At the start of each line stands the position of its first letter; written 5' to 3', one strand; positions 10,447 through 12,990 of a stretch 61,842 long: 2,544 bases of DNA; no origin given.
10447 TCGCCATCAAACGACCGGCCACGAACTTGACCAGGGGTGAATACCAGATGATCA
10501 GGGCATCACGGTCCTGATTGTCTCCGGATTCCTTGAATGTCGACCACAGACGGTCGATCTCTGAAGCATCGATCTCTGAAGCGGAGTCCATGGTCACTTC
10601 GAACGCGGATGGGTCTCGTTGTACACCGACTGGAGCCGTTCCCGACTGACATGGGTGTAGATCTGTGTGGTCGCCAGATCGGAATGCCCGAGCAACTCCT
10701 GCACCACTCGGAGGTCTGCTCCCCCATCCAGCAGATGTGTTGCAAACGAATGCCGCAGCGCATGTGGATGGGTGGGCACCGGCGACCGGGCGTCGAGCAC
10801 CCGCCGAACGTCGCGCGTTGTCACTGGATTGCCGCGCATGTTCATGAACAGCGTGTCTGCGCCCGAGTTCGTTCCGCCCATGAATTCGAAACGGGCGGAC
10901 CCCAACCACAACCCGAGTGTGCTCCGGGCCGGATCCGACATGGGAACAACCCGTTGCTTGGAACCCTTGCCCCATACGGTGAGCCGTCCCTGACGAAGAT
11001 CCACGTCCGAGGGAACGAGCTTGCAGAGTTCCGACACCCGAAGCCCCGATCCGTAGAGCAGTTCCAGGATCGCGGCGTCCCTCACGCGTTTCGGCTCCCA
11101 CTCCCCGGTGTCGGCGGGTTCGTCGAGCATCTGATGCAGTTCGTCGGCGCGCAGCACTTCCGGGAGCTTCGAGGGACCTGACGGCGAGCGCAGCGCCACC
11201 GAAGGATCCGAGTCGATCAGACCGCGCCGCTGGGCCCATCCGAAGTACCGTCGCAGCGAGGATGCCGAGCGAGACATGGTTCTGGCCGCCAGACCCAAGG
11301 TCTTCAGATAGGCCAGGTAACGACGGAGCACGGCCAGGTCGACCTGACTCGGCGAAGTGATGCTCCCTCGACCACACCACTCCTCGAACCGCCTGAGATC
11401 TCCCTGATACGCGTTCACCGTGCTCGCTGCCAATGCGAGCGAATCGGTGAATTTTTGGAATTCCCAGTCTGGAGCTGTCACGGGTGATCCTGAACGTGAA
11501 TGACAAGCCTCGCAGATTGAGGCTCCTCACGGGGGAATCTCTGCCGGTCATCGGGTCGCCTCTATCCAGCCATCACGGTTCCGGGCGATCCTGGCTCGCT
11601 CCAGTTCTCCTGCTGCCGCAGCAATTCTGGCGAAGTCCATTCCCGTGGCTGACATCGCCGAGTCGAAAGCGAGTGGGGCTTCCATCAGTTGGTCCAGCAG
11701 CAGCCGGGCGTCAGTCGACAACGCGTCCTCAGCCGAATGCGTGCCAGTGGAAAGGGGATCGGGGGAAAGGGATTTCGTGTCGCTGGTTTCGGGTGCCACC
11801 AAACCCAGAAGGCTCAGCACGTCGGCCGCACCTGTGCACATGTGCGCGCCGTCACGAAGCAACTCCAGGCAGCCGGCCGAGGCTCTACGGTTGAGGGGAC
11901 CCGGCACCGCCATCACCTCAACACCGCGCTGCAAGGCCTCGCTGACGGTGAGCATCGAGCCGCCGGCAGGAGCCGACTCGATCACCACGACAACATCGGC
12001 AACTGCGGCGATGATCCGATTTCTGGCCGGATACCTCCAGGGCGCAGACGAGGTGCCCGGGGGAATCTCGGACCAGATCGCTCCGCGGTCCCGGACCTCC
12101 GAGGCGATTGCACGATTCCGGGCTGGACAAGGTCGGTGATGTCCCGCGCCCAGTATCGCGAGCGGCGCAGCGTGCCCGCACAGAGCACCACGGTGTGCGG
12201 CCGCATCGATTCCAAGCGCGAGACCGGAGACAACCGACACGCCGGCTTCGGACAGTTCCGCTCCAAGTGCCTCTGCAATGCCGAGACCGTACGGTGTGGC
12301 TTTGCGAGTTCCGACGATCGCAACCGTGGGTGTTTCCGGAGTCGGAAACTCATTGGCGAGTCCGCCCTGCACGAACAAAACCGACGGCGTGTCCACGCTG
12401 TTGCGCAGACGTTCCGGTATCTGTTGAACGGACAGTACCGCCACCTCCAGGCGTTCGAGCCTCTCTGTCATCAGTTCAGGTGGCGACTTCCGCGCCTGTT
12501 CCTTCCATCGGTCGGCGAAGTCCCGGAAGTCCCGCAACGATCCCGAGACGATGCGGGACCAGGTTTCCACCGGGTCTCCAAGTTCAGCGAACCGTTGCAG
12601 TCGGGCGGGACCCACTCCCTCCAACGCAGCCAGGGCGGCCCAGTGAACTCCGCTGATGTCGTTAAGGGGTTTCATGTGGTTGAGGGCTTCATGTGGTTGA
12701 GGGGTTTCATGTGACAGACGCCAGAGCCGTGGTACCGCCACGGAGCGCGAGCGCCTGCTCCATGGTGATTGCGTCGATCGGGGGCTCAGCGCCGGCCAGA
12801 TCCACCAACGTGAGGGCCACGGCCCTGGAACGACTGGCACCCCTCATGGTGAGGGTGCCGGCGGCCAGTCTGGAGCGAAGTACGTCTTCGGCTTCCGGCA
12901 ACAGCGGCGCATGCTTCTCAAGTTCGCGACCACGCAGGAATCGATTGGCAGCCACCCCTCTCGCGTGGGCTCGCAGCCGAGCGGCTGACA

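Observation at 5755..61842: Window-wide pattern: many 12-23 nt tandem duplications, in frame inside genes and often out of frame at stop codons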

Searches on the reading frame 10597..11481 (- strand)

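Call 36: search_protein_families(library=pfam, proteins=[window:10597-11481:-], max_evalue=0.01)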
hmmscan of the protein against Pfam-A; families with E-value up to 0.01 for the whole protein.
window:10597-11481:- (295 aa): 4 families
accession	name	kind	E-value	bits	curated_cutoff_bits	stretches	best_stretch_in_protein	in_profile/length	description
PF00589.27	Phage_integrase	-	5.2e-43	147.2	27.1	1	109-281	2-171/172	Phage integrase family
PF02899.23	Phage_int_SAM_1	-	7.5e-13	49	22.3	1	16-87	13-83/83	Phage integrase, N-terminal SAM-like domain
PF13102.12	Phage_int_SAM_5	-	3e-07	31.1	22.3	1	9-93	7-92/98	Phage integrase SAM-like domain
PF13495.12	Phage_int_SAM_4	-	0.0046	17.8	27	1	14-86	11-81/85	Phage integrase, N-terminal SAM-like domain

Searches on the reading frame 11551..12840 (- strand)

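Call 8: search_protein_families(library=pfam, proteins=[window:11551-12840:-])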
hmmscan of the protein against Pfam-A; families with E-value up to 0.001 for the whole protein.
window:11551-12840:- (430 aa): 1 family
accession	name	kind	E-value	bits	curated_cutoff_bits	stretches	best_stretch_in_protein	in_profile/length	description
PF02481.21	DNA_processg_A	-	3.6e-56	190.1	29.6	1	131-335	7-210/212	DNA recombination-mediator protein A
